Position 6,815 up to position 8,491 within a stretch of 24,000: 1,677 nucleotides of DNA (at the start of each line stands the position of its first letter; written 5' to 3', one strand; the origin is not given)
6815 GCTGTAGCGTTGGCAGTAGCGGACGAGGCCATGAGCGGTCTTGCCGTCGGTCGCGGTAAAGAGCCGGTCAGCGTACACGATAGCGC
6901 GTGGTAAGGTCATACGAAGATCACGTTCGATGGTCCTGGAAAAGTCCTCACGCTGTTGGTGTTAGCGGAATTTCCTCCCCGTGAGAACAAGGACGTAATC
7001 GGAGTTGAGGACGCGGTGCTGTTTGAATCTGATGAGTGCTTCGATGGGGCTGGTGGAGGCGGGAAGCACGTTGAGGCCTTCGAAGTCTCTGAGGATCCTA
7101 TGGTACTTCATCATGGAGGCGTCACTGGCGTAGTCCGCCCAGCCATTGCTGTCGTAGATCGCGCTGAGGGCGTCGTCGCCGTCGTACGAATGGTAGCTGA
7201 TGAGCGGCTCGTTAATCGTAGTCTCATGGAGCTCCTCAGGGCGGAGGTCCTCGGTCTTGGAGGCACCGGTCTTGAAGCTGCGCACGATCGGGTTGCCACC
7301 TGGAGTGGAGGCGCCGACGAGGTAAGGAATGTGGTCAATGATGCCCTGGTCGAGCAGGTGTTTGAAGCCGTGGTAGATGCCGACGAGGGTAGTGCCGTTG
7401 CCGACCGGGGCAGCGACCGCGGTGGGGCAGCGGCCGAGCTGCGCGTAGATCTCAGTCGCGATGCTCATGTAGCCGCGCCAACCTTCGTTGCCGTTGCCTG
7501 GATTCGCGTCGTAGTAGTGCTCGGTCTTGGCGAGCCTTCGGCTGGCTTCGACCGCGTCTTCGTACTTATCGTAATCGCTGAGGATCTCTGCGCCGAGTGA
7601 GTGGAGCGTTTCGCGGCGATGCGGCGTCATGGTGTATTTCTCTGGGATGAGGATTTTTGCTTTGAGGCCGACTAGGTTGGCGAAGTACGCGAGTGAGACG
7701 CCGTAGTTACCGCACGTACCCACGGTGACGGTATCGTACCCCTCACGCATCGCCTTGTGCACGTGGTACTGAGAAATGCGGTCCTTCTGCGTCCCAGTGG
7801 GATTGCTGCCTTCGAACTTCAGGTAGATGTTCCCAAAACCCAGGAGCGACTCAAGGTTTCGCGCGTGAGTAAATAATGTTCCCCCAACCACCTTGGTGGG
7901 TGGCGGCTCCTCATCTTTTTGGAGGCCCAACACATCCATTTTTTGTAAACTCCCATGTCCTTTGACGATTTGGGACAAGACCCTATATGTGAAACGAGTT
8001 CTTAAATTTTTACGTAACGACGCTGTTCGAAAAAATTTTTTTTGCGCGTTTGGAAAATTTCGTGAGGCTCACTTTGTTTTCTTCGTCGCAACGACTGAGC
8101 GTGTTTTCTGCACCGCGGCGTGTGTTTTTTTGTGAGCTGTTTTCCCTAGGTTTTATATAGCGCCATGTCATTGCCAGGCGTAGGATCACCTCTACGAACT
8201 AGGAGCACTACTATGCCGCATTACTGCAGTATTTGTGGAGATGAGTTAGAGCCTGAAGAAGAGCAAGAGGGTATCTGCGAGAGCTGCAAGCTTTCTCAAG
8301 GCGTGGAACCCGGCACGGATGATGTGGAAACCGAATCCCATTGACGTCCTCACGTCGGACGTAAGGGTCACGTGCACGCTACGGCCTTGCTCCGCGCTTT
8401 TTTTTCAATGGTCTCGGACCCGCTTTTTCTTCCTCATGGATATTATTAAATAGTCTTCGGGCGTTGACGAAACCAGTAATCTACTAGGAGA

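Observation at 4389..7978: Tightly coupled operon of unknown function: ThrC-like PLP enzyme, DUF1611 and a QueC-like PP-loop/Zn protein with a novel N-domain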

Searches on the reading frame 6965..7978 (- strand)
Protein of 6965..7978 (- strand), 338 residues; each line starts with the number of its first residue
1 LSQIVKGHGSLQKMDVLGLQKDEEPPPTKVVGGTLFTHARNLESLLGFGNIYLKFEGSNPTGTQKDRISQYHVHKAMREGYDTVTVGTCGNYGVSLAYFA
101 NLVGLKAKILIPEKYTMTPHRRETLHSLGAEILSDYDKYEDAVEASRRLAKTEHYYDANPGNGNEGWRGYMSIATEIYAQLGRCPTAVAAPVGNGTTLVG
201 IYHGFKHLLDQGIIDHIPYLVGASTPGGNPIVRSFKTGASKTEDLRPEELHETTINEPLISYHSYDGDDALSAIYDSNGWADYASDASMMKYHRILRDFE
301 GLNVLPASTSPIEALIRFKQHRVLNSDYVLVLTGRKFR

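Call 3: search_protein_families(library=pfam, proteins=[window:6965-7978:-], max_evalue=0.01)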
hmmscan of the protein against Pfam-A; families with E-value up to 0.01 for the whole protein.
window:6965-7978:- (338 aa): 1 family
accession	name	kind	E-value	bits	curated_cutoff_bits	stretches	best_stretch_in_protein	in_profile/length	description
PF00291.31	PALP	-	4e-51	174.5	35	1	29-334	3-295/295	Pyridoxal-phosphate dependent enzyme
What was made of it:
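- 6962..7939 (-): PLP-dependent fold-type II enzyme of the NF004996/PRK06381 clade (325 aa from ATG 7939; the longest ORF starts at TTG 7978). The PLP lysine lies in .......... Pfam PALP scores E=4e-51 (call 3).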

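Call 4: search_protein_families(library=ncbifam, proteins=[window:6965-7978:-], max_evalue=0.01)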
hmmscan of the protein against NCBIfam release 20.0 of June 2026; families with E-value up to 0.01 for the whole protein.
window:6965-7978:- (338 aa): 42 families (the best 25 are shown)
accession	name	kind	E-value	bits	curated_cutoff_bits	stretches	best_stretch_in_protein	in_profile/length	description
NF004996.0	PRK06381.1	equivalog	5.8e-122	406.7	266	1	22-336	9-318/319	threonine synthase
NF004170.0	PRK05638.1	equivalog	6e-38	130.5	421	1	32-335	65-354/442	threonine synthase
NF005035.0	PRK06450.1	equivalog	8.1e-29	100.5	301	1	48-335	64-333/338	threonine synthase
NF006050.0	PRK08197.1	equivalog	1.3e-28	100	303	1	38-331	85-375/406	threonine synthase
NF006205.0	PRK08329.1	equivalog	1.6e-22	80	358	1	50-228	73-248/347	threonine synthase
TIGR00260.1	thrC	equivalog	2.9e-21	76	167.1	1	31-322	20-314/340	threonine synthase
NF007989.0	PRK10717.1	equivalog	5.1e-17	61.9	387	1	31-241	12-227/334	cysteine synthase A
TIGR01136.1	cysKM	subfamily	6.9e-17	61.7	344.15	1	49-207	21-186/299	cysteine synthase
TIGR01127.1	ilvA_1Cterm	equivalog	1.3e-15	57.2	378.75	1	49-241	15-199/380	threonine ammonia-lyase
TIGR01137.1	cysta_beta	equivalog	1.3e-15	57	510.25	1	30-209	8-195/457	cystathionine beta-synthase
TIGR01139.1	cysK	equivalog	2e-14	53.5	350.95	1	49-239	21-211/298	cysteine synthase A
NF006094.0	PRK08246.1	subfamily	3.3e-14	53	331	1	49-206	37-190/310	serine/threonine dehydratase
NF008735.0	PRK11761.1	equivalog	4.6e-14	52.4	413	1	30-203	9-186/296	cysteine synthase CysM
TIGR01138.1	cysM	equivalog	6.6e-14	52.1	394.2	1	49-205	23-184/290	cysteine synthase B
NF005147.0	PRK06608.1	equivalog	8.3e-12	44.5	380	1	34-203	25-191/339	serine/threonine dehydratase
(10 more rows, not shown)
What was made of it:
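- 6962..7939 (-): NF004996 scores 406.7 bits against a cut-off of 266, while TIGR00260 thrC scores only 76 against 167 (call 4).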

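Call 7: search_solved_structures(query=window:6965-7978:-, max_evalue=1e-10)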
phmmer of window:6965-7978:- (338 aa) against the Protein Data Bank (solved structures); distinct sequences matched with E-value up to 1e-10: 16.
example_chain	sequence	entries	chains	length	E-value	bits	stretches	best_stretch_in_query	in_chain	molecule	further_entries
2zsj_A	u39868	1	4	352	1.7e-28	103.3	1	22-325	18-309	Threonine synthase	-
2d1f_A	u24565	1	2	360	1.3e-22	83.9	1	22-318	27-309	Threonine synthase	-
6cgq_A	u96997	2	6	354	9.1e-22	81.1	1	22-335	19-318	Threonine synthase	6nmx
1uim_A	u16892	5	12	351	5.2e-19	72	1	50-335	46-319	Threonine Synthase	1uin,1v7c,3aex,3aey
8t2c_A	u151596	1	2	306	4.1e-15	59.2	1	28-206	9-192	Cysteine synthase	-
8srt_A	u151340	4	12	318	4.1e-15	59.2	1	28-206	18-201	Cysteine synthase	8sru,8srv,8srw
2rkb_A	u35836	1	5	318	1.7e-12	50.6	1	50-220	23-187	Serine dehydratase-like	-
6ahi_A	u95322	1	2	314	2.9e-12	49.9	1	50-207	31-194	Cysteine synthase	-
1e5x_A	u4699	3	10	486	7.8e-12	48.5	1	34-325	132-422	THREONINE SYNTHASE | THREONINE SYNTHASE 1, CHLOROPLASTIC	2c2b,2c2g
4h27_A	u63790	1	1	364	3.8e-11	46.2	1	48-207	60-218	L-serine dehydratase/L-threonine deaminase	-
2bhs_A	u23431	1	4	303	4.3e-11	46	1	49-207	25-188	CYSTEINE SYNTHASE B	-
2v03_A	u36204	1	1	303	4.3e-11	46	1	49-207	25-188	Cysteine synthase B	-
1pwe_A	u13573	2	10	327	4.8e-11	45.9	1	49-208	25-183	L-serine dehydratase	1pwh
5xem_A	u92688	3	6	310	6.5e-11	45.4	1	31-202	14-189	Cysteine synthase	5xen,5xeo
9jxu_A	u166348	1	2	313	7.1e-11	45.3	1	49-242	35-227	Cysteine synthase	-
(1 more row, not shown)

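Call 50: search_solved_structures(query=window:6965-7978:-, max_evalue=1e-18, show_alignments=4)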
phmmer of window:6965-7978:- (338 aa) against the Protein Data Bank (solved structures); distinct sequences matched with E-value up to 1e-18: 4.
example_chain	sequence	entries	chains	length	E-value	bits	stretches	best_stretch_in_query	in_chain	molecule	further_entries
2zsj_A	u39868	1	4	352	1.7e-28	103.3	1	22-325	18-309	Threonine synthase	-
2d1f_A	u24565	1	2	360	1.3e-22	83.9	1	22-318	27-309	Threonine synthase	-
6cgq_A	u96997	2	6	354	9.1e-22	81.1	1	22-335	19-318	Threonine synthase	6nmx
1uim_A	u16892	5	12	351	5.2e-19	72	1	50-335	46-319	Threonine Synthase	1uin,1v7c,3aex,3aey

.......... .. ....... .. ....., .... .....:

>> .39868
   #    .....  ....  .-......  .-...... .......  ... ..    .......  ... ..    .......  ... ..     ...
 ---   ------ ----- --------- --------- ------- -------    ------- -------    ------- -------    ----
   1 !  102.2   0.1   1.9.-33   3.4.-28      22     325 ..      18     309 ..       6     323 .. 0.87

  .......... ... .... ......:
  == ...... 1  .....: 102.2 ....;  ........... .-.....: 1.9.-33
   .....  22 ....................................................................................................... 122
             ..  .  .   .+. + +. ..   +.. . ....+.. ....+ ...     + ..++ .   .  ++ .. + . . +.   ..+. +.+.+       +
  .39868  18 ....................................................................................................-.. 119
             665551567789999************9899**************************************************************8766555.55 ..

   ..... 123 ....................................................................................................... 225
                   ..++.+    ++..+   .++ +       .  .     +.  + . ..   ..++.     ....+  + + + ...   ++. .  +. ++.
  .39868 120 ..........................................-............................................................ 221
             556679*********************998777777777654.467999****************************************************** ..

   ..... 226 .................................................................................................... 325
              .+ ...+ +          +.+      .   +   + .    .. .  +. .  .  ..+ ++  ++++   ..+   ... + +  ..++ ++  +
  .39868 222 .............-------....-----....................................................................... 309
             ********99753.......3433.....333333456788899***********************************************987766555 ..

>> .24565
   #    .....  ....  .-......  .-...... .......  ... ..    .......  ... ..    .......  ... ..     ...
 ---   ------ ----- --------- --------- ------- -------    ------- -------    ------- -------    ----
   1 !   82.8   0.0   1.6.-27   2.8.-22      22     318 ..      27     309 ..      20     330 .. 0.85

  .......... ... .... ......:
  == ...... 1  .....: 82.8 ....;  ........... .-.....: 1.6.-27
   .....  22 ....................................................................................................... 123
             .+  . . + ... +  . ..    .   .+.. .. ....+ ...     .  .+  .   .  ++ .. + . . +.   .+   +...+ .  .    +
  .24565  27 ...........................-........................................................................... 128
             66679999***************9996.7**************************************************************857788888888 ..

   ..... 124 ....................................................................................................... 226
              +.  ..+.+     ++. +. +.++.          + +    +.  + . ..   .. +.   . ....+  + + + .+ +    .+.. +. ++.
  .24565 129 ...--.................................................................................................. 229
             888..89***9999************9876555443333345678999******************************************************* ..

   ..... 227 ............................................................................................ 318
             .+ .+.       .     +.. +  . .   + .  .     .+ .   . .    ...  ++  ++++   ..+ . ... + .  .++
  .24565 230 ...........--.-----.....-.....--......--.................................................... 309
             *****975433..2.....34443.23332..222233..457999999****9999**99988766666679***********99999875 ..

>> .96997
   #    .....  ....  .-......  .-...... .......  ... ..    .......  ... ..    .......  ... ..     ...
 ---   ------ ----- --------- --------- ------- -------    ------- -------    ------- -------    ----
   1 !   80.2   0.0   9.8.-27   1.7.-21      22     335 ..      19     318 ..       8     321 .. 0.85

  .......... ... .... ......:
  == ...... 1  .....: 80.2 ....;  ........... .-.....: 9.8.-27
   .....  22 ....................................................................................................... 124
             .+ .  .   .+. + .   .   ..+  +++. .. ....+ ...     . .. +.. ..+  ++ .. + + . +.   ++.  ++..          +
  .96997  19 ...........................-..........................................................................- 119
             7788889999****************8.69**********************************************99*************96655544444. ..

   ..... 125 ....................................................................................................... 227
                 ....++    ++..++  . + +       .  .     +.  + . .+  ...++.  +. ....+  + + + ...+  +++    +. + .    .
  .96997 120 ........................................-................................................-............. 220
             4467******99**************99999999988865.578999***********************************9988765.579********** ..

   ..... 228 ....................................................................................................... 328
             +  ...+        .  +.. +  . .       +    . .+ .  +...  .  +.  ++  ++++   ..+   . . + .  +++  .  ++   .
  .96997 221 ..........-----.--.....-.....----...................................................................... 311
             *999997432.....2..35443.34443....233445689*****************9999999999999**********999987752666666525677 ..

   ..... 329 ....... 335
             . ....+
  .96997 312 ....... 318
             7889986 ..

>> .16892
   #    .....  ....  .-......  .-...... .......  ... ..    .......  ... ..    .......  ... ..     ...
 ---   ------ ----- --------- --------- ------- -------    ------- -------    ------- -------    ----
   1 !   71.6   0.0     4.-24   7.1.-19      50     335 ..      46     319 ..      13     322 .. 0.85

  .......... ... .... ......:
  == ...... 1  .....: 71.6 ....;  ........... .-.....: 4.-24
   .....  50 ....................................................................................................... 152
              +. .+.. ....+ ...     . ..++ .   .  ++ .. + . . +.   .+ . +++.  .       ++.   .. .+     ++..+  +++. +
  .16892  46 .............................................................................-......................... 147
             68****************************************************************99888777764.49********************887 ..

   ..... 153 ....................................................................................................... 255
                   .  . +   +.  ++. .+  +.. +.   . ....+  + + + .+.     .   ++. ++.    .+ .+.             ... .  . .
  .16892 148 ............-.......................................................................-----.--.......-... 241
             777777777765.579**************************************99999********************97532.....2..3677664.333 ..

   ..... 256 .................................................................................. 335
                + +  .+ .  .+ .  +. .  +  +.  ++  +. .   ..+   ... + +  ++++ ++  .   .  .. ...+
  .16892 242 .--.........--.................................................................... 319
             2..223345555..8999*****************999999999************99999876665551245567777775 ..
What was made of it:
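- Closest known: Threonine synthase. Same: The closest solved structures are ThrC from Aquifex, Mycobacterium, Bacillus and Thermus (calls 7 and 50).
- The closest solved structures are threonine synthases (calls 7 and 50).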

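Call 70: search_protein_families(library=padloc, proteins=[window:6965-7978:-], max_evalue=1)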
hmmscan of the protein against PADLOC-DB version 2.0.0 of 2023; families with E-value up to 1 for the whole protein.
window:6965-7978:- (338 aa): 0 families

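Call 79: find_related_loci(query=A5, collection=metagenome_contigs, flank=5000)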
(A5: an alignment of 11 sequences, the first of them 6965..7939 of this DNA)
Query A5 (325 aa) in metagenome_contigs; peptide patterns used: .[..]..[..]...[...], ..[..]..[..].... (x = any residue, [..] = any of these).
600 stretches matched a pattern (row limit reached: there are more); 576 encode a relative of the query (tblastn E <= 1e-3); the best 80 are kept; 80 distinct loci.
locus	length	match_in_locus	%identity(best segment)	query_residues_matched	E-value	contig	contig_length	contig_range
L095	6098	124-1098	90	1-325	0e+0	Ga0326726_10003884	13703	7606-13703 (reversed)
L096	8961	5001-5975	90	1-325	0e+0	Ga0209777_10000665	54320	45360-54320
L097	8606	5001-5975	79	1-325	2e-178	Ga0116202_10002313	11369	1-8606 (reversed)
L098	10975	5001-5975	78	1-325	9e-179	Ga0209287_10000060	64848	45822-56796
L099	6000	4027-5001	78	1-325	9e-180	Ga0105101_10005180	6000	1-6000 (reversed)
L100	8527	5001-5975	78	1-325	1e-176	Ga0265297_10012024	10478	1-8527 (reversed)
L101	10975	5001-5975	78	1-325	1e-176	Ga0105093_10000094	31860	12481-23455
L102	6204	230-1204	78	1-325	5e-177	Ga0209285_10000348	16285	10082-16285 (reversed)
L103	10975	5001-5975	77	1-325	3e-176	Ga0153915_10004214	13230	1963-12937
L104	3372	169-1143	77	1-325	0e+0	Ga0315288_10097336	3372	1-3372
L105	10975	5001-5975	76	1-325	1e-173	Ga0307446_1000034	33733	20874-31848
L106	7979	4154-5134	76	2-325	8e-172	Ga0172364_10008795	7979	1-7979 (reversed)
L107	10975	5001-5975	76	1-325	2e-171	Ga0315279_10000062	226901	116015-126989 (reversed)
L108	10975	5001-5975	75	3-324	6e-170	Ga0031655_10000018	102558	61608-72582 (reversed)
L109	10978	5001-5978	69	3-325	4e-152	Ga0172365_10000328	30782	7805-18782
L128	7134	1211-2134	48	18-324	2e-90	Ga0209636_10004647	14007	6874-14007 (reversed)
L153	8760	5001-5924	48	18-324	8e-89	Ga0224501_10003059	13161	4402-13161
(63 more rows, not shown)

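Call 83: search_protein_families(library=pfam, proteins=[L128:2581-3042:+, L128:3780-5156:-, L128:5413-6021:+, L153:3414-4778:-, L153:2422-3414:-, L153:6376-6831:+, L153:7593-8750:-, L153:1690-2397:+, L153:232-1440:+], max_evalue=0.001)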
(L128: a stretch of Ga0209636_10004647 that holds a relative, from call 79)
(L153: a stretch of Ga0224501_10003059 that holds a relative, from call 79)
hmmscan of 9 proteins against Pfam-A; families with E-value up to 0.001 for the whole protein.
L128:2581-3042:+ (154 aa): 5 families
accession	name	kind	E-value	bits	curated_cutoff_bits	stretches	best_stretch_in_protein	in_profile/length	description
PF13508.13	Acetyltransf_7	-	6e-15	55.8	27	1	54-139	3-83/84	Acetyltransferase (GNAT) domain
PF00583.31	Acetyltransf_1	-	3.9e-14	53.4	20.7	1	36-136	16-114/116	Acetyltransferase (GNAT) family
PF13673.13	Acetyltransf_10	-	1.1e-10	42.1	23.6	1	35-141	12-110/128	Acetyltransferase (GNAT) domain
PF08445.16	FR47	-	5.7e-05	23.5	22.1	1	82-140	20-79/86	FR47-like protein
PF13527.13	Acetyltransf_9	-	7.6e-05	23.1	25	1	18-118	2-107/127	Acetyltransferase (GNAT) domain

L128:3780-5156:- (459 aa): 2 families
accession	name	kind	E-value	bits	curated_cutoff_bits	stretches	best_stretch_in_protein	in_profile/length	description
PF02056.22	Glyco_hydro_4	-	5.2e-49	166.7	23.2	1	10-188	1-176/183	Family 4 glycosyl hydrolase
PF11975.13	Glyco_hydro_4C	-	3.9e-42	145.1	24.1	1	204-432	2-211/211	Family 4 glycosyl hydrolase C-terminal domain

L128:5413-6021:+ (203 aa): 1 family
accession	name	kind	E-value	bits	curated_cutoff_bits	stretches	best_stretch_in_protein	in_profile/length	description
PF06445.20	GyrI-like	-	2.8e-17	63.9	26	1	20-194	2-148/155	GyrI-like small molecule binding domain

L153:3414-4778:- (455 aa): 0 families

L153:2422-3414:- (331 aa): 3 families
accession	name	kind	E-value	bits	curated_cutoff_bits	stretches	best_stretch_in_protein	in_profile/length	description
PF07478.18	Dala_Dala_lig_C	-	2.3e-39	135.5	24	1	123-322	13-204/204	D-ala D-ala ligase C-terminus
PF13535.11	ATP-grasp_4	-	2.3e-12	47.3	27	1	137-288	2-152/160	ATP-grasp domain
PF02655.19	ATP-grasp_3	-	1.6e-07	32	23.2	1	102-286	1-155/160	ATP-grasp domain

L153:6376-6831:+ (152 aa): 5 families
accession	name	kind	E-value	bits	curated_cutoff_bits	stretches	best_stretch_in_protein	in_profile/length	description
PF00583.31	Acetyltransf_1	-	1.8e-15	57.6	20.7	1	33-134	15-114/116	Acetyltransferase (GNAT) family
PF13508.13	Acetyltransf_7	-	2.6e-14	53.8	27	1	52-137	3-83/84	Acetyltransferase (GNAT) domain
PF13673.13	Acetyltransf_10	-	2.5e-10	40.9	23.6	1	36-139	14-110/128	Acetyltransferase (GNAT) domain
PF13527.13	Acetyltransf_9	-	1.4e-06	28.8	25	1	16-117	2-108/127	Acetyltransferase (GNAT) domain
PF08445.16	FR47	-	2.4e-05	24.7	22.1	1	80-137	20-78/86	FR47-like protein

L153:7593-8750:- (386 aa): 2 families
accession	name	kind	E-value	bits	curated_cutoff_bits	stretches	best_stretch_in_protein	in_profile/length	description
PF11975.13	Glyco_hydro_4C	-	2.8e-42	145.5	24.1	1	131-359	2-211/211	Family 4 glycosyl hydrolase C-terminal domain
PF02056.22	Glyco_hydro_4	-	1.4e-27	96.9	23.2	1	1-113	65-174/183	Family 4 glycosyl hydrolase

L153:1690-2397:+ (236 aa): 2 families
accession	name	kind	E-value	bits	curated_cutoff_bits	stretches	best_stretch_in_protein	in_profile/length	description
PF01411.24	tRNA-synt_2c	-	1.3e-13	50.8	30.3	1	22-91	481-552/552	tRNA synthetases class II (A)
PF07973.19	tRNA_SAD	-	2.1e-11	44.1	24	1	188-231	1-44/44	Threonyl and Alanyl tRNA synthetase second additional domain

L153:232-1440:+ (403 aa): 2 families
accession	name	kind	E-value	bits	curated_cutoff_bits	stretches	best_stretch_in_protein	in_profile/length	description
PF20979.2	Arginosuc_syn_C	-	2.2e-93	312.3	27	1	172-389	1-218/219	Arginosuccinate synthase C-terminal domain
PF00764.25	Arginosuc_synth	-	1.3e-67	227.3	27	1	4-163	1-161/162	Arginosuccinate synthase N-terminal HUP domain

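Call 90: search_protein_families(library=pfam, proteins=[L153:3414-4778:-], max_evalue=1)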
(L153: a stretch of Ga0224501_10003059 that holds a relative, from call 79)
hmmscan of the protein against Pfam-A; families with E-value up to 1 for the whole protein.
L153:3414-4778:- (455 aa): 1 family
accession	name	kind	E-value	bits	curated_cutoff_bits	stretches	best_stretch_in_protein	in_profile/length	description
PF06508.19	QueC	-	0.099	12.6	22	1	218-330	98-200/210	Queuosine biosynthesis protein QueC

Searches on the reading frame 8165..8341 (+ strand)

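Call 3: search_protein_families(library=pfam, proteins=[window:8165-8341:+], max_evalue=0.01)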
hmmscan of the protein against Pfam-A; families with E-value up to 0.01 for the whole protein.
window:8165-8341:+ (59 aa): 3 families
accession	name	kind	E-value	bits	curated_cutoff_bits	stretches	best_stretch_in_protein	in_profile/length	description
PF00130.28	C1_1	-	0.0011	19.2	26.5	1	12-43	5-36/53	Phorbol esters/diacylglycerol binding domain (C1 domain)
PF18912.6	DZR_2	-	0.0025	18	27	1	17-42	6-28/56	Double zinc ribbon domain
PF02150.21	Zn_ribbon_RPB9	-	0.0038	17.5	25.2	1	20-42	3-28/36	RNA polymerases M/15 Kd subunit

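Call 4: search_protein_families(library=ncbifam, proteins=[window:8165-8341:+], max_evalue=0.01)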
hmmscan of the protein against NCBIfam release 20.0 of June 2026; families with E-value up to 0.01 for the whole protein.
window:8165-8341:+ (59 aa): 0 families
